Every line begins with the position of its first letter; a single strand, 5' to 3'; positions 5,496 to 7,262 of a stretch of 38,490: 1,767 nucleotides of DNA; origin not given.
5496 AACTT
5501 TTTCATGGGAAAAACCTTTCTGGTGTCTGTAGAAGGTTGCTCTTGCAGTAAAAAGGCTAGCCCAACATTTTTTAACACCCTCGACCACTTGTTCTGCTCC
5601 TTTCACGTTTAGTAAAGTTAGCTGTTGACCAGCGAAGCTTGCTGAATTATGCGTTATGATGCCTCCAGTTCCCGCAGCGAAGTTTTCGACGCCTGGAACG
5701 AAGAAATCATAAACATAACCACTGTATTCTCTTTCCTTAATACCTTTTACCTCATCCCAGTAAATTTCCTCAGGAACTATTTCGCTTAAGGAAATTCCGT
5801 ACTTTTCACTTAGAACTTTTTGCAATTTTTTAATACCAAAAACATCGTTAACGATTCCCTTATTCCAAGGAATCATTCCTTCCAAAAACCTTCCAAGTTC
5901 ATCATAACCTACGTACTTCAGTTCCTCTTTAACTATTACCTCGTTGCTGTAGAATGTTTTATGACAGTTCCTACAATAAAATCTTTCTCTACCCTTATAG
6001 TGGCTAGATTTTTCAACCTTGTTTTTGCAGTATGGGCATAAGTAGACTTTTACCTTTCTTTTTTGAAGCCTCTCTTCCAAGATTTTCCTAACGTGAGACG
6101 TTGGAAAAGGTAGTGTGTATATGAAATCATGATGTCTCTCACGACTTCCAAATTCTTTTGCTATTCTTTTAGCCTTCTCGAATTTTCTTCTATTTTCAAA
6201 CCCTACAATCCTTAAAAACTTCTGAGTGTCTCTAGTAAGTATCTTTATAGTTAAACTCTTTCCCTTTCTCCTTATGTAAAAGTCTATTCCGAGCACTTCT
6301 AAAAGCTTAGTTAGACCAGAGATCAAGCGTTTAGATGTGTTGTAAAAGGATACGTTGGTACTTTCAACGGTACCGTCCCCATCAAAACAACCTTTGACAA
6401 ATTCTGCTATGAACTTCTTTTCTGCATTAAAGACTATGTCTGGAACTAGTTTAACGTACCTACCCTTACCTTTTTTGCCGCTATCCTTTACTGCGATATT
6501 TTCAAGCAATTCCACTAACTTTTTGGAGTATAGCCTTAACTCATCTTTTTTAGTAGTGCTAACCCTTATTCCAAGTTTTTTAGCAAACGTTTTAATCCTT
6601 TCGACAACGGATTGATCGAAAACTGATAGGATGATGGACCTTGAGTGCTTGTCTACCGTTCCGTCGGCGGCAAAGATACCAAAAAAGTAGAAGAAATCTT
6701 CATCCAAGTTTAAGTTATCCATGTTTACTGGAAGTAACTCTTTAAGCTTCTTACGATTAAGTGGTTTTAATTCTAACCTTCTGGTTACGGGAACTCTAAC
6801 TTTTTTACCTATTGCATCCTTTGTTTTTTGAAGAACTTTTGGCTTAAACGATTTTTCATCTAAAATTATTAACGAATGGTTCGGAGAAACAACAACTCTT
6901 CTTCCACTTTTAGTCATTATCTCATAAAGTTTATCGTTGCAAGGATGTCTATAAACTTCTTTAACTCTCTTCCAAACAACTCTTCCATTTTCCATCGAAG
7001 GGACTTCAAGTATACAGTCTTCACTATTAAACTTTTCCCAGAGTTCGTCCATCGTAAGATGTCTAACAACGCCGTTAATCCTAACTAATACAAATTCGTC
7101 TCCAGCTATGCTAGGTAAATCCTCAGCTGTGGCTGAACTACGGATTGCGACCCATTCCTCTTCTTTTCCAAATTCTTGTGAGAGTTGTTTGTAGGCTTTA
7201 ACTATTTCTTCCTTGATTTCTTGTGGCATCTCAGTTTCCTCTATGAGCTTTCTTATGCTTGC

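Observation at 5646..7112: PEP synthase carries a 489-aa Ser1 intein with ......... endonuclease and an additional zinc ribbon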

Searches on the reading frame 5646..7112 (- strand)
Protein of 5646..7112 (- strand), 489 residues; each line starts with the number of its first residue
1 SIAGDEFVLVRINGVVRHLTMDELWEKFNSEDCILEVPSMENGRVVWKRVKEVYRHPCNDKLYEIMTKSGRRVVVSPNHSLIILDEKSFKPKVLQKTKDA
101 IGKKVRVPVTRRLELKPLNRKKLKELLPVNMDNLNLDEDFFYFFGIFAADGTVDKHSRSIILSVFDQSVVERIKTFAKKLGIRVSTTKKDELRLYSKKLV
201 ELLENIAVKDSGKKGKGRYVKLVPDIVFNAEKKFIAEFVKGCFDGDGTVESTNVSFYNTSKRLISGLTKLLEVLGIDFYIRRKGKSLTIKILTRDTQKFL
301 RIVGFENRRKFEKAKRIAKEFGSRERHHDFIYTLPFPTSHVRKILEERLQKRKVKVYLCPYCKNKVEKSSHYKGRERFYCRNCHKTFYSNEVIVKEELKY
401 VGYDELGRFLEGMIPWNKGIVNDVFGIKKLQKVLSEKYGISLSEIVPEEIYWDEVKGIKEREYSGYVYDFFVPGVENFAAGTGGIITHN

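Call 4: search_protein_families(library=pfam, proteins=[window:5646-7112:-], max_evalue=1)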
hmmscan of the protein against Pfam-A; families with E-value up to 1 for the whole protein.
window:5646-7112:- (489 aa): 15 families
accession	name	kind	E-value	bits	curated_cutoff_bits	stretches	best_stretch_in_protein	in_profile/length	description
PF14890.11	Intein_splicing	-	4.6e-20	72.4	35.8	1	19-489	10-155/155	Intein splicing domain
PF14528.11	LAGLIDADG_3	-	3.3e-19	69.3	22.5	2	234-313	2-79/82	LAGLIDADG-like domain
PF05204.19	Hom_end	-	1.4e-10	41.7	21.1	2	142-191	17-67/110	Homing endonuclease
PF09963.14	DUF2197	-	0.037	14.8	22.2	1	344-370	19-45/56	Uncharacterized protein conserved in bacteria (DUF2197)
PF06044.18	DpnI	-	0.056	13.5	26.7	1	342-387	21-63/183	Dam-replacing family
PF07191.17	Zn_ribbon_6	-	0.074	13.5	25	1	353-386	26-58/67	Double zinc ribbon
PF25303.1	DUF7879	-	0.076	13.4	26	1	329-384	81-142/146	Family of unknown function (DUF7879)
PF18509.6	MCR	-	0.099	12.7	30.4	1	369-384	9-24/30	Magnetochrome domain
PF25206.1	DUF7836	-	0.12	12.7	26.7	1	358-386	9-39/59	Domain of unknown function (DUF7836)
PF25164.1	CoiA_N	-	0.15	12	26.3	1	347-366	7-27/50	Competence protein CoiA, N-terminal domain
PF23451.1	Zn_ribbon_PaaD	-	0.21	11.7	27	1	352-387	10-49/53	PaaD zinc beta ribbon domain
PF20097.4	DUF6487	-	0.23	12.3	24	0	339-363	35-59/67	Domain of unknown function (DUF6487)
PF14803.11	Zn_ribbon_Nudix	-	0.23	11.8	25.6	1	359-388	3-33/34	Nudix N-terminal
PF12760.12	Zn_ribbon_IS1595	-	0.26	11.7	25.4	1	359-386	21-46/46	Transposase zinc-ribbon domain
PF19891.5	DUF6364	-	0.96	10.4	27.3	0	165-186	9-30/70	Family of unknown function (DUF6364)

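Call 5: search_protein_families(library=ncbifam, proteins=[window:5646-7112:-], max_evalue=1)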
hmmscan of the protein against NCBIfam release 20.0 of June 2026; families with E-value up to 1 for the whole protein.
window:5646-7112:- (489 aa): 17 families
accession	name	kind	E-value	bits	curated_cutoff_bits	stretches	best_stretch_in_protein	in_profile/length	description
NF011491.0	PRK14898.1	equivalog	2.7e-39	134.9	783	2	35-343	124-446/860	DNA-directed RNA polymerase subunit A''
NF003159.0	PRK04132.1-4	equivalog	1.7e-15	56.2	999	2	41-332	103-359/852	replication factor C small subunit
NF005852.0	PRK07773.1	equivalog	1.5e-14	53.3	780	2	35-329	425-722/886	replicative DNA helicase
NF011418.0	PRK14845.1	equivalog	5.1e-11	41.1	756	1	43-489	74-474/1049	translation initiation factor IF-2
TIGR01445.1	intein_Nterm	domain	2.6e-10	41.2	24.5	1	2-82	2-82/83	intein N-terminal splicing region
NF045703.1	rSAM_Tes_intein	exception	5.6e-10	37.7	1700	2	22-93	192-262/1040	tetraether lipid synthase Tes, intein-containing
NF038098.1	GyrA_w_intein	exception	1.4e-09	36.5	1850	1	53-349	165-455/1232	intein-containing DNA gyrase subunit A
NF003157.0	PRK04132.1-2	equivalog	1.4e-08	33.2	1103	2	41-320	93-358/864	replication factor C small subunit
NF011302.0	PRK14714.1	equivalog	6.9e-07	27.2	1791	1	32-110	978-1055/1350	DNA-directed DNA polymerase II large subunit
NF011303.0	PRK14715.1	equivalog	9.2e-07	26.3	1585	2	143-281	1123-1263/1627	DNA-directed DNA polymerase II large subunit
NF048018.1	IS256_N_4Cys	domain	6.7e-06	26.6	27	1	359-387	2-31/31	transposase-like zinc-binding domain-containing protein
NF050000.1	IS1_IS1595_Zn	domain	2.4e-05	24.8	28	1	359-388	1-32/34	IS1/IS1595 family N-terminal zinc-binding domain-containing protein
TIGR01443.1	intein_Cterm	domain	0.0025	18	15.6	1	466-489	1-23/24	intein C-terminal splicing region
NF033558.1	transpos_IS1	equivalog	0.15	12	100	1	359-391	1-35/199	IS1 family transposase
NF047912.1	ECs_2282_CxxC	subfamily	0.16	11.9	37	1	357-393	3-43/60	ECs_2282 family putative zinc-binding protein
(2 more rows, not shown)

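Call 6: search_solved_structures(query=window:5646-7112:-, max_evalue=1, show_alignments=3)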
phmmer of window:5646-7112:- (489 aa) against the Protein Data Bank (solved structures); distinct sequences matched with E-value up to 1: 17.
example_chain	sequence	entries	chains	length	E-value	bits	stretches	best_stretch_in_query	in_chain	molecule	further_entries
2cw7_A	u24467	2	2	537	7.9e-13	51.2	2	34-126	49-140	Endonuclease PI-PkoII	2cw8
5o9j_A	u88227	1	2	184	8.8e-08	34.6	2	441-489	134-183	Transcription initiation factor IIB,Transcription initiation factor IIB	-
5o9i_A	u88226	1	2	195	3.8e-07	32.5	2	441-489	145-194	Transcription initiation factor IIB,Transcription initiation factor IIB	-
6rpq_A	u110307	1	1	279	2e-05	26.8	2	436-489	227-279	Ubiquitin-like protein SMT3,1108aa long hypothetical cell division control protein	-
6rpp_A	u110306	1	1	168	0.00021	23.4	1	439-487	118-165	Cell division control protein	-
2lqm_A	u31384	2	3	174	0.00024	23.3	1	448-489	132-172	Pho radA intein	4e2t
4e2u_A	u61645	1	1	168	0.00075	21.6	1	449-489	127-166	Pho radA intein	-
7oec_A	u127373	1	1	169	0.0011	21.1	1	3-92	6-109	DNA polymerase II large subunit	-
2lcj_A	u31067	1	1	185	0.002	20.2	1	3-105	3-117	Pab polC intein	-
4o1r_A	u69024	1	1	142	0.0051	18.9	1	426-489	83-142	Replicative DNA helicase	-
4o1s_A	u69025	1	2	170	0.0064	18.6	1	35-93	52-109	V-type ATP synthase alpha chain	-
5bkh_A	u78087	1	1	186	0.0079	18.3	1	3-92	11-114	DNA polymerase II large subunit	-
6frh_A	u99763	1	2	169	0.022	16.8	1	442-481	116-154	Replicative DNA helicase,Replicative DNA helicase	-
6frg_A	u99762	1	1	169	0.022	16.8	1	442-481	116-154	Replicative DNA helicase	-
6fre_A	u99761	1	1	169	0.16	13.9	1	442-481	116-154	Replicative DNA helicase,Replicative DNA helicase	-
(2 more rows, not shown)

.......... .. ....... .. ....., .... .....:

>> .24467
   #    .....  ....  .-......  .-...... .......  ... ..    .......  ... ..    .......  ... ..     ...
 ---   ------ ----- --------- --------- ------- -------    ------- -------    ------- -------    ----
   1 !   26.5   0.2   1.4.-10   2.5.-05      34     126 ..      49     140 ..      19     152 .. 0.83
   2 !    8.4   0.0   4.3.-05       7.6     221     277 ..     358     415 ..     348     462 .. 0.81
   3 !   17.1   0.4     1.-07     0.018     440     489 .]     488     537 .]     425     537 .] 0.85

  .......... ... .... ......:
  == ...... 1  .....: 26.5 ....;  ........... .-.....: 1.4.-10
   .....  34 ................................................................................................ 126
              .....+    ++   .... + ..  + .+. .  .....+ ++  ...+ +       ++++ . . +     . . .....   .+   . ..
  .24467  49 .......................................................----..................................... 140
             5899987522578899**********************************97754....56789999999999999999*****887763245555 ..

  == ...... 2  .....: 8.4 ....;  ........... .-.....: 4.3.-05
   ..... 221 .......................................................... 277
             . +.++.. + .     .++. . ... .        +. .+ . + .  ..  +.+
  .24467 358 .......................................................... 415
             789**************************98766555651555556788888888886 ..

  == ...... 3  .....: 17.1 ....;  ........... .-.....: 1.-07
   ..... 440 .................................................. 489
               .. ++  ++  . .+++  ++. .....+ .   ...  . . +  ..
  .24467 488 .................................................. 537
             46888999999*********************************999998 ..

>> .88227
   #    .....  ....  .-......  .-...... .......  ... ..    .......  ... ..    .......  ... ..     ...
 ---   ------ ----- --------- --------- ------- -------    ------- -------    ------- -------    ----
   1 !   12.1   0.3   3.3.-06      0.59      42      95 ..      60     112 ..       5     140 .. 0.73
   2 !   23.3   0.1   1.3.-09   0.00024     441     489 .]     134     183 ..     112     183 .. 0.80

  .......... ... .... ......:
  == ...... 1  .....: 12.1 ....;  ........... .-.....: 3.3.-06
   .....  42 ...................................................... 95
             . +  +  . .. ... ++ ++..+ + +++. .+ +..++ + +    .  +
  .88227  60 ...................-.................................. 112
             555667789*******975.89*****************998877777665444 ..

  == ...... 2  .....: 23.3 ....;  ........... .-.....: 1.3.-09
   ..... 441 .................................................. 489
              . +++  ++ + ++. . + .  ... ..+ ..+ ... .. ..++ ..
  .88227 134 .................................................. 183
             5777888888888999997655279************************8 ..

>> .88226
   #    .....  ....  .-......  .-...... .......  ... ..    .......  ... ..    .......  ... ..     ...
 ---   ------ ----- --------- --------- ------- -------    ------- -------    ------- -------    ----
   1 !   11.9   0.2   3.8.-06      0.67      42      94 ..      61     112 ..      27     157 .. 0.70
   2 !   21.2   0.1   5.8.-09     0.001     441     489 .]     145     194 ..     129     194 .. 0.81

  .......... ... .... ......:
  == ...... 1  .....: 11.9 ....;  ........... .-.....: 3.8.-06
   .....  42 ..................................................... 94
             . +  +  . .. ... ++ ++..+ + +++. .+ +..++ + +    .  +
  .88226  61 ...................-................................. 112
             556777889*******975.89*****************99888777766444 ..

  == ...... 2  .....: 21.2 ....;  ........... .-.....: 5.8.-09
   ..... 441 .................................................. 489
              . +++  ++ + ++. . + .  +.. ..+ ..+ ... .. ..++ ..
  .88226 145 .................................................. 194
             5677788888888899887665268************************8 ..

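Call 27: find_related_loci(query=window:5646-7112:-, collection=genome_contigs, flank=3000)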
Query window:5646-7112:- (489 aa) in genome_contigs; peptide patterns used: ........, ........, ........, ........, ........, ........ (x = any residue, [..] = any of these).
89 stretches matched a pattern, but none encodes a relative of the query by tblastn (E <= 1e-3).

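Call 31: find_related_loci(query=A2, collection=genome_contigs, flank=3000)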
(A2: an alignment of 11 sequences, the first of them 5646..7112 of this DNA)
Query A2 (489 aa) in genome_contigs; peptide patterns used: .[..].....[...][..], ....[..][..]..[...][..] (x = any residue, [..] = any of these).
262 stretches matched a pattern; 108 encode a relative of the query (tblastn E <= 1e-3); the best 80 are kept; 80 distinct loci.
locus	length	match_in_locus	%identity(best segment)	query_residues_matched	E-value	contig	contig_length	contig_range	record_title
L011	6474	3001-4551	43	1-489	3e-119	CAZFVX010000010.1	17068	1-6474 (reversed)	MAG TPA_asm: uncultured archaeon isolate binchicken_co6_161 genome assembly, contig: NODE_3494_length_17068_cov_9.233527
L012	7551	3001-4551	38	1-489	2e-110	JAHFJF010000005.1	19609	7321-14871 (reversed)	MAG: archaeon isolate nzgw38 NODE_3734_length_19610_cov_3.319462, whole genome shotgun sequence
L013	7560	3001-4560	37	1-489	1e-107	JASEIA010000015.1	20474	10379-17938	MAG: Nanoarchaeota archaeon isolate Yes70-37 NODE_15_length_20474_cov_6.377638, whole genome shotgun sequence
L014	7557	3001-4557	38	1-489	9e-106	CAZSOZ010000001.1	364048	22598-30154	MAG TPA_asm: uncultured archaeon isolate SRP141376_co4_183 genome assembly, contig: NODE_7_length_364048_cov_12.630847,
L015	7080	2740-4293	37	1-489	4e-103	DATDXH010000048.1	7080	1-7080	MAG TPA_asm: archaeon isolate SMAG_U8133 k141_1997226, whole genome shotgun sequence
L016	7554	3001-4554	35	1-489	2e-101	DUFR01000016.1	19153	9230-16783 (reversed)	MAG TPA_asm: Candidatus Aenigmatarchaeota archaeon isolate UBA10154 contig_11919, whole genome shotgun sequence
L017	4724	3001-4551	36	1-489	4e-101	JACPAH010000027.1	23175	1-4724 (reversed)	MAG: Candidatus Aenigmatarchaeota archaeon isolate NC_groundwater_226_Ag_S-0.2um_50_12 S5_GD2017_2_S2_scaffold_2194, who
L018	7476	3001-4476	40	1-489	2e-101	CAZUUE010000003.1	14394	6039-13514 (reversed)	MAG TPA_asm: uncultured archaeon isolate SRP141559_co2_15 genome assembly, contig: NODE_224_length_14394_cov_14.615873,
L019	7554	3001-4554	37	1-489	2e-100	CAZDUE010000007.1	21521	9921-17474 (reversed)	MAG TPA_asm: uncultured Methanosarcinales archaeon isolate binchicken_co125_66 genome assembly, contig: NODE_4902_length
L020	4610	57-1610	35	1-489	3e-100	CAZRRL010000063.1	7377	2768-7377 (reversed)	MAG TPA_asm: uncultured Methanosarcinales archaeon isolate binchicken_co251_826 genome assembly, contig: NODE_14340_leng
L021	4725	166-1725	38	1-489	2e-100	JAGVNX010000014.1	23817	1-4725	MAG: Candidatus Iainarchaeum archaeon isolate DeMMO3_25 c_000000044204, whole genome shotgun sequence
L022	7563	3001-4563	36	1-489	5e-99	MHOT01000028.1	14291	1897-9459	MAG: Candidatus Staskawiczbacteria bacterium RIFCSPHIGHO2_02_FULL_42_22 rifcsphigho2_02_scaffold_7977, whole genome shot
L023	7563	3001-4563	36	1-489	1e-98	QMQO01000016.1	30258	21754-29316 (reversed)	MAG: Candidatus Woesearchaeota archaeon isolate B72_G16 B72_Guay16_scaffold_00495, whole genome shotgun sequence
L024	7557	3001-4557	36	1-489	7e-98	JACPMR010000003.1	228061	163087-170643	MAG: Candidatus Woesearchaeota archaeon isolate NC_groundwater_554_Ag_S-0.1um_37_18 S35_SO-1_scaffold_100206, whole geno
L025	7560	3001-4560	34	1-489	4e-96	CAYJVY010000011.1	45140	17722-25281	MAG TPA_asm: uncultured archaeon isolate ERP125453_co1_205 genome assembly, contig: NODE_593_length_45140_cov_9.950959,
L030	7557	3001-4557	36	1-489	3e-94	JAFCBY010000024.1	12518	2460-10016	Candidatus Falkowbacteria bacterium isolate AB_1215_Bin_116 AB_1215_Bin_116.fna_scaffold_7235, whole genome shotgun sequ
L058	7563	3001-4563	35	1-489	1e-92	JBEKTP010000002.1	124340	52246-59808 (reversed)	MAG: Patescibacteria group bacterium isolate SPRUCE 560 SPRUCE_560_2, whole genome shotgun sequence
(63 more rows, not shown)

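Call 35: predict_structure(alignment_id=A1)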
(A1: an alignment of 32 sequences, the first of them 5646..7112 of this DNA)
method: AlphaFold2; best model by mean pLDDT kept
length: 489 residues; sequences in the alignment: 32
mean_pLDDT: 89.1   pTM: 0.84
mean pLDDT of the five models: 89.1, 87.7, 86.6, 85.3, 85.3
residues with pLDDT >= 90: 311; 70-90: 148; 50-70: 26; < 50: 4
segments of 3 or more residues with pLDDT < 50: 416-419
pLDDT, mean of each block of 10 residues (from residue 1): 96 96 90 92 93 93 96 94 89 90 93 93 88 89 96 90 93 94 89 93 89 76 96 98 96 93 97 97 93 95 97 95 77 80 76 85 88 87 90 84 62 52 74 81 84 95 95 94 91
secondary structure, 60 per line:
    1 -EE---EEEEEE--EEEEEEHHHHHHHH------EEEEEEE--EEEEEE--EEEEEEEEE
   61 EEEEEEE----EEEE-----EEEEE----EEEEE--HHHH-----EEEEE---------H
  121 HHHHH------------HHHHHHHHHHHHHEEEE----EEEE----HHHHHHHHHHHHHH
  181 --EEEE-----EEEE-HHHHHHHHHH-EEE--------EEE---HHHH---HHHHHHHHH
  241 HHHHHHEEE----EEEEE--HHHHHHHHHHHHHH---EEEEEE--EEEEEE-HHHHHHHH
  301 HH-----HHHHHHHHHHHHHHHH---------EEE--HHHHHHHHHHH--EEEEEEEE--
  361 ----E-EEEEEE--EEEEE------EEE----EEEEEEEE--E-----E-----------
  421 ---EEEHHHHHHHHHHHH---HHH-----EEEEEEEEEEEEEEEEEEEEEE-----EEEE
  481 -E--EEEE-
elements in order: E7-12 E15-20 H21-28 E35-41 E44-49 E52-67 E72-75 E81-85 E90-94 H97-100 E106-110 H120-125 H138-150 E151-154 E159-162 H167-180 E183-186 E192-195 H197-206 E208-210 E219-221 H225-228 H232-246 E247-249 E254-258 H261-274 E278-283 E286-291 H293-302 H308-323 E333-335 H338-348 E351-358 E367-372 E375-379 E386-388 E393-400 E424-426 H427-438 E450-471 E477-480 E485-488

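Call 41: fold_search(model_id=the predicted structure, library=pdb)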
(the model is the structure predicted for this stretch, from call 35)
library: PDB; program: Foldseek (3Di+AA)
matches with E <= 10: 599; with E <= 0.001: 77
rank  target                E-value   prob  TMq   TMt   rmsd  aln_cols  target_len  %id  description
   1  1dq3                  4.4e-23  1.00  0.57  0.61  11.5       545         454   17  CRYSTAL STRUCTURE OF AN ARCHAEAL INTEIN-ENCODED HOMING ENDONUCLEASE PI-PFUI (released 2000-07-05)
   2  7qss                  4.8e-22  1.00  0.65  0.73   6.7       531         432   18  Crystal structure of homing endonuclease-associated TliVMA intein (C1A) (released 2022-03-30)
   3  2cw7                  4.4e-20  1.00  0.57  0.53   9.9       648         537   17  Crystal structure of intein homing endonuclease II (released 2006-04-18)
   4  7qsu                  1.1e-19  1.00  0.54  0.71   9.3       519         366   16  Crystal structure of homing endonuclease-associated TliVMA intein (C1A, d333-339) (released 2022-03-30)
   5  7qst                  1.2e-18  1.00  0.54  0.71   8.3       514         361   16  Crystal structure of homing endonuclease-associated PhoVMA intein (C1A) (released 2022-03-30)
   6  1ef0_A                1.0e-09  1.00  0.40  0.45  14.8       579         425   12  CRYSTAL STRUCTURE OF PI-SCEI MINIPRECURSOR (released 2000-06-07)
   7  1vde_B                1.5e-09  1.00  0.38  0.42   9.0       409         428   15  PI-SCEI, A HOMING ENDONUCLEASE WITH PROTEIN SPLICING ACTIVITY (released 1998-04-08)
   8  1um2_A                1.7e-09  1.00  0.41  0.46  17.2       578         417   11  Crystal Structure of the Vma1-Derived Endonuclease with the Ligated Extein Segment (released 2004-09-22)
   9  1vde_A                7.9e-09  1.00  0.41  0.46  17.2       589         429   12  PI-SCEI, A HOMING ENDONUCLEASE WITH PROTEIN SPLICING ACTIVITY (released 1998-04-08)
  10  1jva_B                1.5e-08  1.00  0.41  0.45  16.5       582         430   10  CRYSTAL STRUCTURE OF THE VMA1-DERIVED ENDONUCLEASE BEARING THE N AND C EXTEIN PROPEPTIDES (released 2002-08-29)
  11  1jva_A                1.7e-08  1.00  0.40  0.44  17.4       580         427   11  CRYSTAL STRUCTURE OF THE VMA1-DERIVED ENDONUCLEASE BEARING THE N AND C EXTEIN PROPEPTIDES (released 2002-08-29)
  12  1um2_B                3.0e-08  1.00  0.39  0.44   6.7       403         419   15  Crystal Structure of the Vma1-Derived Endonuclease with the Ligated Extein Segment (released 2004-09-22)
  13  1lws_A                7.0e-08  1.00  0.40  0.44  14.2       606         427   10  Crystal structure of the intein homing endonuclease PI-SceI bound to its recognition sequence (released 2002-09-27)
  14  2dch                  1.0e-07  1.00  0.31  0.69   4.1       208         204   19  Crystal structure of archaeal intron-encoded homing endonuclease I-Tsp061I (released 2006-07-06)
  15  1ef0_B                1.2e-07  1.00  0.36  0.42   8.2       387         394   15  CRYSTAL STRUCTURE OF PI-SCEI MINIPRECURSOR (released 2000-06-07)
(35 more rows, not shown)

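Call 51: search_protein_families(library=pfam, alignment_id=A2, max_evalue=0.01)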
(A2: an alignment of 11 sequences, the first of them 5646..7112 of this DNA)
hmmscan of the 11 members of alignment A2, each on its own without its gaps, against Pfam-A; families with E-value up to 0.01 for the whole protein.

A. member 1, window:5646-7112:- (489 aa): 3 families
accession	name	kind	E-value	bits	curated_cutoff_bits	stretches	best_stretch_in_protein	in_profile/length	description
PF14890.11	Intein_splicing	-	4.6e-20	72.4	35.8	1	19-489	10-155/155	Intein splicing domain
PF14528.11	LAGLIDADG_3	-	3.3e-19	69.3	22.5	2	234-313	2-79/82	LAGLIDADG-like domain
PF05204.19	Hom_end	-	1.4e-10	41.7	21.1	1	142-191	17-67/110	Homing endonuclease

B. families by the number of members that match (of 11 scanned): 13 families
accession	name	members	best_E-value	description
PF14528.11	LAGLIDADG_3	11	1.6e-23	LAGLIDADG-like domain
PF14890.11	Intein_splicing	11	1.2e-22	Intein splicing domain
PF05204.19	Hom_end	10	1.2e-13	Homing endonuclease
PF14527.11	LAGLIDADG_WhiA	3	9.6e-07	WhiA LAGLIDADG-like domain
PF14803.11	Zn_ribbon_Nudix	3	0.0005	Nudix N-terminal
PF14471.11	DUF4428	1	0.00083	Domain of unknown function (DUF4428)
PF03811.18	Zn_ribbon_InsA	1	0.0014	InsA N-terminal domain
PF06044.18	DpnI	1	0.0015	Dam-replacing family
PF02150.21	Zn_ribbon_RPB9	1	0.0015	RNA polymerases M/15 Kd subunit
PF12760.12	Zn_ribbon_IS1595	1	0.0016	Transposase zinc-ribbon domain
PF01927.22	Mut7-C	1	0.0028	Mut7-C RNAse domain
PF14354.12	Lar_restr_allev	1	0.0053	Restriction alleviation protein Lar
PF23783.1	Zn_ribbon_TiaS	1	0.0055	TiaS C-terminal zinc ribbon domain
